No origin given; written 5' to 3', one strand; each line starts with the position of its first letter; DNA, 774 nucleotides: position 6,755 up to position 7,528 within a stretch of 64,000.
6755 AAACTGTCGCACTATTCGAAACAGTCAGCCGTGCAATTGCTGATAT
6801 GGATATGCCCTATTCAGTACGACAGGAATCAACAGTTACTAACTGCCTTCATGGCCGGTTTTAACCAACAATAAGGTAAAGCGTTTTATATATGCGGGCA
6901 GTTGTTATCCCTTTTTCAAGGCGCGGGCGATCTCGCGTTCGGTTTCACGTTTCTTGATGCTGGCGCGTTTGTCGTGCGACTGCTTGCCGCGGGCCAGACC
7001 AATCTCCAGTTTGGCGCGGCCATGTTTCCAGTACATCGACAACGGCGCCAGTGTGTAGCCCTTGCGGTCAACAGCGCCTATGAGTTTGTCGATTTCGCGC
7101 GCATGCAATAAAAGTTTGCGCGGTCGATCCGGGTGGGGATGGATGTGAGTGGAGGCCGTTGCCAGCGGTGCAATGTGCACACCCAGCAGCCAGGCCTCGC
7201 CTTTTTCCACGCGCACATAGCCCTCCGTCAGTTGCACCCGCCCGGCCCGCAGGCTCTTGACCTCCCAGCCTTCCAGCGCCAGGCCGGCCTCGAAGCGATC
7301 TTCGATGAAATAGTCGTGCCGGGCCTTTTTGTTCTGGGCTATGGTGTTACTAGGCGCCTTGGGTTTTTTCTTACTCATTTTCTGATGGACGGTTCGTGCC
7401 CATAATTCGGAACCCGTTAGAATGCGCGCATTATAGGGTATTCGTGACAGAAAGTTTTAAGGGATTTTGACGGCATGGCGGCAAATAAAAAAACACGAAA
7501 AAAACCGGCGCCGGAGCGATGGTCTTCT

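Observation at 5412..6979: smpB 3-prime end is duplicated, bracketing a ~1.4-kb islet inserted between smpB and ssrA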

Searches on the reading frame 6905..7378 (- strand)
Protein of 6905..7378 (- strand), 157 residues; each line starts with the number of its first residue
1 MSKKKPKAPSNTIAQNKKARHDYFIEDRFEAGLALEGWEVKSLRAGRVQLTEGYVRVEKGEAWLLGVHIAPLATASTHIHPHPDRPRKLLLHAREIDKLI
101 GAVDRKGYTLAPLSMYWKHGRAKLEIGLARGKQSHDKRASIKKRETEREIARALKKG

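Call 8: search_protein_families(library=pfam, proteins=[window:6905-7378:-], max_evalue=0.01)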
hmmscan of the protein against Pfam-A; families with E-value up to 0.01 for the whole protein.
window:6905-7378:- (157 aa): 1 family
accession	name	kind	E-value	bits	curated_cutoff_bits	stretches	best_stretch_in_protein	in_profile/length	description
PF01668.23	SmpB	-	1.1e-60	204.1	27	1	13-156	1-143/143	SmpB protein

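Call 9: search_protein_families(library=ncbifam, proteins=[window:6905-7378:-], max_evalue=0.01)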
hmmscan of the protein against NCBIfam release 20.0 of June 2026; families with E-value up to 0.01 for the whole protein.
window:6905-7378:- (157 aa): 2 families
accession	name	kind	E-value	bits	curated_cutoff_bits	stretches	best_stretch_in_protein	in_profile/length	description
NF003843.0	PRK05422.1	equivalog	1.2e-66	223.2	130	1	3-156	3-155/156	SsrA-binding protein SmpB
TIGR00086.1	smpB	equivalog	7.1e-54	181.8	119.1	1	13-155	2-144/144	SsrA-binding protein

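Call 10: find_encoding_contigs(protein=window:6905-7378:-, flank=10000, max_places=10)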
Protein window:6905-7378:- (157 aa): 1 contig read that carries it; 1 place shown.
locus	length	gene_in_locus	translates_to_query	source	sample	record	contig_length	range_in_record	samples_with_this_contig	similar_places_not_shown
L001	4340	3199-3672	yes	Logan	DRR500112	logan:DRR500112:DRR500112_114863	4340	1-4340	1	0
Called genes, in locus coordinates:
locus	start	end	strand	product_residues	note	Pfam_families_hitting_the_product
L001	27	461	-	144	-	PF01475:FUR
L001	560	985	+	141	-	PF04355:BamE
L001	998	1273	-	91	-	PF03658:Ub-RnfH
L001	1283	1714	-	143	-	PF10604:Polyketide_cyc2, PF03364:Polyketide_cyc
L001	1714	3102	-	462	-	PF00209:SNF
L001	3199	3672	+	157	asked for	PF01668:SmpB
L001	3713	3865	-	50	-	-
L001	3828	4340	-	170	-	?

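Call 12: find_related_loci(query=window:6905-7378:-, collection=genome_contigs, flank=6000)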
Query window:6905-7378:- (157 aa) in genome_contigs; peptide patterns used: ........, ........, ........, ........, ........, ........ (x = any residue, [..] = any of these).
599 stretches matched a pattern (row limit reached: there are more); 570 encode a relative of the query (tblastn E <= 1e-3); the best 80 are kept; 80 distinct loci.
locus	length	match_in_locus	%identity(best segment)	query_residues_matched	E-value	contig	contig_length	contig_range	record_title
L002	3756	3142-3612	74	1-156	2e-73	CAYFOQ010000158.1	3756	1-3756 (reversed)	MAG TPA_asm: uncultured Piscirickettsiaceae bacterium isolate ERP019367_co1_32 genome assembly, contig: NODE_12603_lengt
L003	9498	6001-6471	73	1-155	2e-73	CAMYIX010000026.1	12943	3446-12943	MAG: uncultured Ectothiorhodospiraceae bacterium isolate ES_Gamma_052 genome assembly, contig: scaffold_1702, whole geno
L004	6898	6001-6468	71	2-157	2e-71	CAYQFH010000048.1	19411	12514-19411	MAG TPA_asm: uncultured Piscirickettsiaceae bacterium isolate SRP167671_co2_103 genome assembly, contig: NODE_3756_lengt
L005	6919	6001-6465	69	1-155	2e-71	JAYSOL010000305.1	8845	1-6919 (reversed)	MAG: Gammaproteobacteria bacterium isolate GFS_11195 GFS_11195_304, whole genome shotgun sequence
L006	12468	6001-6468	71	1-155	1e-70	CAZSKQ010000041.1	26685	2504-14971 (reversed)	MAG TPA_asm: uncultured Woeseiaceae bacterium isolate SRP263527_co2_168 genome assembly, contig: NODE_1394_length_26685_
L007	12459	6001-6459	71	3-155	9e-70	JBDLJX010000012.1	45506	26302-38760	MAG: Pseudomonadota bacterium isolate MAG113 MAG113_12, whole genome shotgun sequence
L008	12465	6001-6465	70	1-155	1e-69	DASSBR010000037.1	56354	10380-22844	MAG TPA_asm: Gammaproteobacteria bacterium isolate SMAG_U900 k141_430266, whole genome shotgun sequence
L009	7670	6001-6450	71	8-157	3e-69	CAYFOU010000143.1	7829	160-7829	MAG TPA_asm: uncultured Piscirickettsiaceae bacterium isolate ERP019367_co2_115 genome assembly, contig: NODE_5563_lengt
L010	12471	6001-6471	69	1-155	3e-69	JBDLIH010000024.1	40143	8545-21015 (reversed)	MAG: Pseudomonadota bacterium isolate MAG020 MAG020_24, whole genome shotgun sequence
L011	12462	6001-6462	71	2-155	3e-69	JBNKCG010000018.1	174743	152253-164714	MAG: Gammaproteobacteria bacterium isolate F1F2.bin.30.orig k141_505793, whole genome shotgun sequence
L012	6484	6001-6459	69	3-155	2e-68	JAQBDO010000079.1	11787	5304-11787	MAG: Gammaproteobacteria bacterium isolate MAG_413_bin-07 413_bin-07_ctg-079, whole genome shotgun sequence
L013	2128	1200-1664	70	1-155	6e-70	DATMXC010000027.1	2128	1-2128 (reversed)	MAG TPA_asm: Gammaproteobacteria bacterium isolate SMAG_U13110 k141_2562, whole genome shotgun sequence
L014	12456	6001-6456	68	5-156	5e-68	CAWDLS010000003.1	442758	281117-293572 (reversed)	MAG: uncultured Gammaproteobacteria bacterium isolate MFD04944.bin.1.85 genome assembly, contig: contig_29862, whole gen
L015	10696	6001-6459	69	3-155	6e-68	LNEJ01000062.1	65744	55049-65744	MAG: Gammaproteobacteria bacterium Ga0074134 Ga0074134_155.1, whole genome shotgun sequence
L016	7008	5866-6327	69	3-156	1e-67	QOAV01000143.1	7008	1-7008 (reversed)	MAG: Gammaproteobacteria bacterium isolate MAG 5 Ga0232639_1001810, whole genome shotgun sequence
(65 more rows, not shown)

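Call 16: find_homologous_proteins(query=window:6905-7378:-, max_evalue=1e-40)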
Query window:6905-7378:- (157 aa): 7732 proteins with E <= 1e-40 among 8000 candidates; the best 120 are listed.
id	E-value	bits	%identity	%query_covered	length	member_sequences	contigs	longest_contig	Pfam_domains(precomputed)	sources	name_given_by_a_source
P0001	8.7e-98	342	100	100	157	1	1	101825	PF01668.24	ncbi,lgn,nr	ncbi:MAG: SsrA-binding protein SmpB [Gammaproteobacteria bacterium]|nr:MAG: SsrA-binding protein Smp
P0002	7.4e-81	288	83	94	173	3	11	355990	PF01668.24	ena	-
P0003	4.0e-80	285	82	100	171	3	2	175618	PF01668.24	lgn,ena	-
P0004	2.1e-79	283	82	100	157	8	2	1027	PF01668.24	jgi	-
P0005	6.6e-79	281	81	100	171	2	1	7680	PF01668.24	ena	-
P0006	9.1e-79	281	80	100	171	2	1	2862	PF01668.24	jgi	-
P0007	1.3e-78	280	82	94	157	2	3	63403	PF01668.24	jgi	-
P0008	1.5e-78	280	82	94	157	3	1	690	PF01668.24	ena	-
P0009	1.5e-78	280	81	93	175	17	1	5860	PF01668.24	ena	-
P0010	2.0e-78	280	82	94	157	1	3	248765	PF01668.24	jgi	-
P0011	1.7e-77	277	78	100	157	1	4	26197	PF01668.24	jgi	jgi:SsrA-binding protein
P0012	1.5e-76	274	79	100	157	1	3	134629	PF01668.24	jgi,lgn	-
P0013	2.3e-76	273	79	100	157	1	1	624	PF01668.24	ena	-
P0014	1.7e-71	257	76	99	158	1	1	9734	PF01668.24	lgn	-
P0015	3.0e-71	256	76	93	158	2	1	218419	PF01668.24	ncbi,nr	ncbi:MAG: SsrA-binding protein SmpB [Gammaproteobacteria bacterium]|nr:SsrA-binding protein SmpB [Ga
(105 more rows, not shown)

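Call 18: find_encoding_contigs(protein=P0002, flank=8000, max_places=3)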
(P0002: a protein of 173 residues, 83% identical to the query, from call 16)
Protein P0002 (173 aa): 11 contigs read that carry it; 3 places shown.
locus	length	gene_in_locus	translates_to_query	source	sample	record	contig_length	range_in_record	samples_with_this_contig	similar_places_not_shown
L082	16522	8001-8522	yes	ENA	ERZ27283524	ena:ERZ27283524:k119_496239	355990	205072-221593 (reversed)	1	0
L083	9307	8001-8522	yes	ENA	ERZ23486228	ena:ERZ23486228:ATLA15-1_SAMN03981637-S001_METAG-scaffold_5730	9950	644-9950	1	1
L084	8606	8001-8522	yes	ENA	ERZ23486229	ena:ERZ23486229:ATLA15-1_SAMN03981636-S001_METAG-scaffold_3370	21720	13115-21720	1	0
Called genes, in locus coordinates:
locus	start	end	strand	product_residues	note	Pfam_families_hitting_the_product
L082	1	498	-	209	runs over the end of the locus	PF01025:GrpE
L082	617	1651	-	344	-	PF03444:WHD_HrcA (weak), PF01628:HrcA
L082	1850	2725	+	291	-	PF01513:NAD_kinase, PF20143:NAD_kinase_C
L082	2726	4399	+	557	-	PF02463:SMC_N, PF13476:AAA_23, PF13555:AAA_29 (weak)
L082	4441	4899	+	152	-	PF00583:Acetyltransf_1, PF13673:Acetyltransf_10 (weak), PF13508:Acetyltransf_7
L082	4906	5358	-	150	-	PF01475:FUR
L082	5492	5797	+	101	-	PF04355:BamE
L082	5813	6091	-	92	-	PF03658:Ub-RnfH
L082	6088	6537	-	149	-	PF10604:Polyketide_cyc2 (weak), PF03364:Polyketide_cyc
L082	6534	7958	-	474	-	PF00209:SNF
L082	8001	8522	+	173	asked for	PF01668:SmpB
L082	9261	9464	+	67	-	-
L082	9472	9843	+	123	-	PF14534:DUF4440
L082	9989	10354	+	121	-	PF13426:PAS_9 (weak)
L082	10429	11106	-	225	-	PF00005:ABC_tran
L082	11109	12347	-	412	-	PF12704:MacB_PCD, PF02687:FtsX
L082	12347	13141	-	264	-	PF25984:BSH_YknX (faint)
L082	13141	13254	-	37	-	-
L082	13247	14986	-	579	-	PF00342:PGI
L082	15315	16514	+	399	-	PF00909:Ammonium_transp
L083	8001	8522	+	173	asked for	PF01668:SmpB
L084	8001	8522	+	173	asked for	PF01668:SmpB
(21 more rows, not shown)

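Call 19: find_encoding_contigs(protein=P0003, flank=8000, max_places=3)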
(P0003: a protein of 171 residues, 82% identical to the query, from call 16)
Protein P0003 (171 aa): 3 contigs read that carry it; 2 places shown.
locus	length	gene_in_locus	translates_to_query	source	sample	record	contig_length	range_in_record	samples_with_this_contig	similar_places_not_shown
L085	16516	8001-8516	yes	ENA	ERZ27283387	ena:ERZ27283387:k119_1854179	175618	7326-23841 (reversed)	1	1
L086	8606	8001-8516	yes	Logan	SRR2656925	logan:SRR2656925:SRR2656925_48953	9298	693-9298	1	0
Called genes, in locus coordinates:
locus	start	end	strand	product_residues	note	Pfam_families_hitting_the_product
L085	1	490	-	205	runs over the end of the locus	PF01025:GrpE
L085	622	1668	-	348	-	PF03444:WHD_HrcA (weak), PF01628:HrcA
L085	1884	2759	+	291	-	PF01513:NAD_kinase, PF20143:NAD_kinase_C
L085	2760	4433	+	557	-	PF02463:SMC_N, PF13476:AAA_23, PF13555:AAA_29 (weak), PF13304:AAA_21 (faint)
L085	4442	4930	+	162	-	PF00583:Acetyltransf_1, PF13673:Acetyltransf_10 (weak), PF13508:Acetyltransf_7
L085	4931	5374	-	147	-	PF01475:FUR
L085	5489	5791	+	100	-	PF04355:BamE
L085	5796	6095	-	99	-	PF03658:Ub-RnfH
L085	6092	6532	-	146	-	PF10604:Polyketide_cyc2, PF03364:Polyketide_cyc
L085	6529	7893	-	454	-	PF00209:SNF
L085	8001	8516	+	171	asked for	PF01668:SmpB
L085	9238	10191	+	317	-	PF00126:HTH_1, PF03466:LysR_substrate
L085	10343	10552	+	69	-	PF09834:DUF2061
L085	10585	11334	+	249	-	PF00578:AhpC-TSA, PF08534:Redoxin, PF00462:Glutaredoxin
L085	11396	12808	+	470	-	PF01262:AlaDh_PNT_C (faint), PF01266:DAO (faint), PF03486:HI0933_like (faint), PF07992:Pyr_redox_2, PF13434:Lys_Orn_oxgnase (faint), PF13738:Pyr_redox_3, PF00070:Pyr_redox, PF02852:Pyr_redox_dim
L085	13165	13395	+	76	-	-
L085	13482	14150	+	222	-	PF00856:SET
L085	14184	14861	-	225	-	PF00005:ABC_tran, PF13304:AAA_21 (faint)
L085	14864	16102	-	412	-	PF12704:MacB_PCD, PF02687:FtsX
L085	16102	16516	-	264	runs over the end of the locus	PF25984:BSH_YknX (weak)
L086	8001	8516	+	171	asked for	PF01668:SmpB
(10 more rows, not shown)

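Call 20: find_encoding_contigs(protein=P0010, flank=8000, max_places=3)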
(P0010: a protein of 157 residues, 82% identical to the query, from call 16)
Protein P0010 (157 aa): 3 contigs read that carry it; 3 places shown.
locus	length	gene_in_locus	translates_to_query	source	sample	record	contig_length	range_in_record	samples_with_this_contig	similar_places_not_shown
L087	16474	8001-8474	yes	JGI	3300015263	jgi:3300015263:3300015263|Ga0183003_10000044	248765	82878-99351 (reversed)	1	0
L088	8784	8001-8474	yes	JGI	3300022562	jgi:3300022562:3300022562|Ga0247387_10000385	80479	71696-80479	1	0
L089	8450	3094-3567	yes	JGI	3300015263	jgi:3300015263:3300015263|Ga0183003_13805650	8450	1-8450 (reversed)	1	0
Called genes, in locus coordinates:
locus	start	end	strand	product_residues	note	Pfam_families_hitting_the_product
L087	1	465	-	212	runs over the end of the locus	PF01025:GrpE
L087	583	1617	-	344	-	PF03444:WHD_HrcA, PF01628:HrcA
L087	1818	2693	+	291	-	PF01513:NAD_kinase, PF20143:NAD_kinase_C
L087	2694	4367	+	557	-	PF02463:SMC_N, PF13476:AAA_23, PF13555:AAA_29 (weak)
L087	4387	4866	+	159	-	PF00583:Acetyltransf_1, PF13673:Acetyltransf_10 (weak), PF13508:Acetyltransf_7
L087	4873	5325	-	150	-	PF01475:FUR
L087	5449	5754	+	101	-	PF04355:BamE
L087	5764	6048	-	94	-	PF03658:Ub-RnfH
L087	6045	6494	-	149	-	PF10604:Polyketide_cyc2 (weak), PF03364:Polyketide_cyc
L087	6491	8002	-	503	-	PF00209:SNF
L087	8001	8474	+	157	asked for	PF01668:SmpB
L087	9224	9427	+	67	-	-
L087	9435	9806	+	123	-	PF14534:DUF4440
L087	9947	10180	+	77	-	-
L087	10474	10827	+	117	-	-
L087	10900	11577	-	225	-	PF00005:ABC_tran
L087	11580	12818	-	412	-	PF12704:MacB_PCD, PF02687:FtsX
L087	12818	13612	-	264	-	PF25984:BSH_YknX (faint)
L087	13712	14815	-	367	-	PF00342:PGI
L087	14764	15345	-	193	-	PF00342:PGI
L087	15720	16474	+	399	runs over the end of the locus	PF00909:Ammonium_transp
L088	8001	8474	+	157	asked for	PF01668:SmpB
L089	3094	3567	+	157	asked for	PF01668:SmpB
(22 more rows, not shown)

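Call 21: find_encoding_contigs(protein=P0012, flank=8000, max_places=3)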
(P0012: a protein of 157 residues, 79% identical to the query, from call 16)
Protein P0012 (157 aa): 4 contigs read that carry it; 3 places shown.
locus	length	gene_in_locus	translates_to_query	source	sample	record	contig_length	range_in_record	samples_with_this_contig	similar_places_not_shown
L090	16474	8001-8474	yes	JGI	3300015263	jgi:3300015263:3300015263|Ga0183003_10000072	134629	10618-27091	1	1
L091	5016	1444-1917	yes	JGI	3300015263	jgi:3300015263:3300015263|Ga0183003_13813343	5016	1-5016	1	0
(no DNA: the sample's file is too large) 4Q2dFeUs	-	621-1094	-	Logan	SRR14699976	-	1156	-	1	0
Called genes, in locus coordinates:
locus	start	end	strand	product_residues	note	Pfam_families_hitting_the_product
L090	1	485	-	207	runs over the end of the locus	PF01025:GrpE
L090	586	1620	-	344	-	PF03444:WHD_HrcA, PF01628:HrcA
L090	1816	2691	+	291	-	PF01513:NAD_kinase, PF20143:NAD_kinase_C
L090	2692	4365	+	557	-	PF02463:SMC_N, PF13476:AAA_23, PF13555:AAA_29 (weak)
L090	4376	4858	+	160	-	PF00583:Acetyltransf_1, PF13673:Acetyltransf_10 (weak), PF13508:Acetyltransf_7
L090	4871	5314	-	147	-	PF01475:FUR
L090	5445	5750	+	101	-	PF04355:BamE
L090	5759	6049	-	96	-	PF03658:Ub-RnfH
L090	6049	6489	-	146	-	PF10604:Polyketide_cyc2, PF03364:Polyketide_cyc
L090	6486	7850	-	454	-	PF00209:SNF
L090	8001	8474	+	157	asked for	PF01668:SmpB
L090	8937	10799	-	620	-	PF00999:Na_H_Exchanger, PF02254:TrkA_N, PF27452:KefB_C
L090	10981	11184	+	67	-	-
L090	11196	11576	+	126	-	PF14534:DUF4440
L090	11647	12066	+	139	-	-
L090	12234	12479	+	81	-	-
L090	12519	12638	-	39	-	-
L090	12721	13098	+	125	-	PF13426:PAS_9 (weak)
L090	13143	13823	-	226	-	PF00005:ABC_tran, PF02463:SMC_N (faint)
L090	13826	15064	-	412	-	PF12704:MacB_PCD, PF02687:FtsX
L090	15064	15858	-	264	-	PF25984:BSH_YknX (weak)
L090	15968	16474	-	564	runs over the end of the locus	PF00342:PGI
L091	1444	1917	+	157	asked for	PF01668:SmpB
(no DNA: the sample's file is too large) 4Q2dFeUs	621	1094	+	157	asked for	PF01668:SmpB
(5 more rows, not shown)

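Call 52: search_dna_similar(query=window:6905-7378:-, collection=phages, mode=protein, max_evalue=10, max_rows=40)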
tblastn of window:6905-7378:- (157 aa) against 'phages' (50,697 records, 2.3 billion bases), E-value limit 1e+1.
Records with a match: 72; places in all: 72; records where one place covers at least 80% of the query: 66.
Best place of each record, by identity: 60-80% 4; <60% 68.
By first word of the organism name: Bacteriophage 20; Prevotella 15; Klebsiella 6; Listeria 6; uncultured 5; Escherichia 4; Staphylococcus 4; Acinetobacter 3; Enterococcus 2; Pseudomonas 1; and 6 more.
By host as written in the record: - 28; Prevotella sp. 15; Listeria monocytogenes 6; Staphylococcus aureus 3; Escherichia coli 500465 2; Klebsiella pneumoniae ST15-OXA48 2; Klebsiella pneumoniae ST437-OXA245 2; Erythrobacter sp. JL475 2; and 12 more.
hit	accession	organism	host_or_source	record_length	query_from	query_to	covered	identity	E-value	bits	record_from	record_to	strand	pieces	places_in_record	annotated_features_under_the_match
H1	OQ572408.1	Pseudomonas phage Y6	Pseudomonas aeruginosa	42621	1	157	100%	63.1%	1e-56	195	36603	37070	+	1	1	record has no annotation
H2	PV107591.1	Acinetobacter phage vB_AbaS_qsb1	Acinetobacter baumannii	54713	7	156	96%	60.0%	3e-52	182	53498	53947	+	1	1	SsrA-binding protein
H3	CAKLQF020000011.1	Acinetobacter phage MD-2021a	not known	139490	7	156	96%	60.0%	4e-52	182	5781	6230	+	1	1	smpB: SsrA-binding protein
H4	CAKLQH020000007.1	Acinetobacter phage MD-2021a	not known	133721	7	156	96%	60.0%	4e-52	182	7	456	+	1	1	smpB: SsrA-binding protein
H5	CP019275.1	Escherichia coli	pig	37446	1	157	100%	55.7%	2e-52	183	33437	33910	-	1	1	SsrA-binding protein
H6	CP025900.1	Escherichia phage 500465-1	Escherichia coli 500465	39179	1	157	100%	55.7%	2e-52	183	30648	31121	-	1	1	record has no annotation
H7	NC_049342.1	Escherichia phage 500465-1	Escherichia coli 500465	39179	1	157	100%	55.7%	2e-52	183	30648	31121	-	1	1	SsrA-binding protein SmpB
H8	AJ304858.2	Enterobacteria phage CP-1639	Escherichia coli 1639/77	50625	1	157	100%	55.7%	2e-52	183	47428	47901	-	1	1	smpB: small protein B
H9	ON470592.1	Escherichia phage vB_EcoM-613R3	Escherichia coli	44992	1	157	100%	55.1%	6e-52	182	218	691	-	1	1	tmRNA-binding protein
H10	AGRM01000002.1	Salmonella enterica subsp. houtenae str. ATCC BAA-1581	Homo sapiens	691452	1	155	99%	55.1%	3e-52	182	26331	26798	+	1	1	SsrA-binding protein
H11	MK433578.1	Klebsiella phage ST15-OXA48phi14.1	Klebsiella pneumoniae ST15-OXA48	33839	1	155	99%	54.5%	1e-49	175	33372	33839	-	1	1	SsrA-binding protein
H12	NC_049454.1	Klebsiella phage ST15-OXA48phi14.1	Klebsiella pneumoniae ST15-OXA48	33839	1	155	99%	54.5%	1e-49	175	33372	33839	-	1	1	SsrA-binding protein SmpB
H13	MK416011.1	Klebsiella phage ST437-OXA245phi4.1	Klebsiella pneumoniae ST437-OXA245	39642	1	155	99%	54.5%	1e-49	175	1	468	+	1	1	SsrA-binding protein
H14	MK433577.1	Klebsiella phage ST512-KPC3phi13.6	Klebsiella pneumoniae ST512-KPC3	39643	1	155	99%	54.5%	1e-49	175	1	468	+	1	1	SsrA-binding protein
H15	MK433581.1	Klebsiella phage ST258-KPC3phi16.1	Klebsiella pneumoniae ST258-KPC3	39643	1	155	99%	54.5%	1e-49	175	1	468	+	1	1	SsrA-binding protein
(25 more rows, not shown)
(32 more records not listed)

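Call 53: get_annotated_region(hit=H2, flank=4000)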
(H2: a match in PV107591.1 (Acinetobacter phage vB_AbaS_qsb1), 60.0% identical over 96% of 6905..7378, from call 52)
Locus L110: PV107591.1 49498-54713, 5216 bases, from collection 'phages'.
description: Acinetobacter phage vB_AbaS_qsb1, complete genome.
organism: Acinetobacter phage vB_AbaS_qsb1 (NCBI taxid 3369203)
taxonomy: Viruses
host: Acinetobacter baumannii; source: sewage; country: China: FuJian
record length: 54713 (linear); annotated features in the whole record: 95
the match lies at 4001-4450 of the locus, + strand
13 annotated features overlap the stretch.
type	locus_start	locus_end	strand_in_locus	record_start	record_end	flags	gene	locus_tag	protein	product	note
CDS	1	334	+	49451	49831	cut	-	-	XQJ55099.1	hypothetical protein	-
CDS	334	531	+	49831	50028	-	-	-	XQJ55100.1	hypothetical protein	-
CDS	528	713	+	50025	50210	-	-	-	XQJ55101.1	hypothetical protein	-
CDS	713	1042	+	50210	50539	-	-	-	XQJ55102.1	hypothetical protein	-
CDS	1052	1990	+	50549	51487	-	-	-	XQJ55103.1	hypothetical protein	-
CDS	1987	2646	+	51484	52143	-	-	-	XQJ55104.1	exonuclease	DNA repair and modification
CDS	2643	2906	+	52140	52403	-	-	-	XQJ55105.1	hypothetical protein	-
CDS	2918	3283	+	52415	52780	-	-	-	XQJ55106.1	hypothetical protein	-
CDS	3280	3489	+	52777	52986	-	-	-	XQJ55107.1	hypothetical protein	-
CDS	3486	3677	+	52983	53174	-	-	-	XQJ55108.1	hypothetical protein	-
CDS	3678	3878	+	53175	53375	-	-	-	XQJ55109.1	regulatory protein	prophage regulatory protein; transcriptional regulator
CDS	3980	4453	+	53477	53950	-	-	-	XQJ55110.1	SsrA-binding protein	transcriptional regulator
CDS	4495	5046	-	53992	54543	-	-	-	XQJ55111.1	flavodoxin-like protein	electron transport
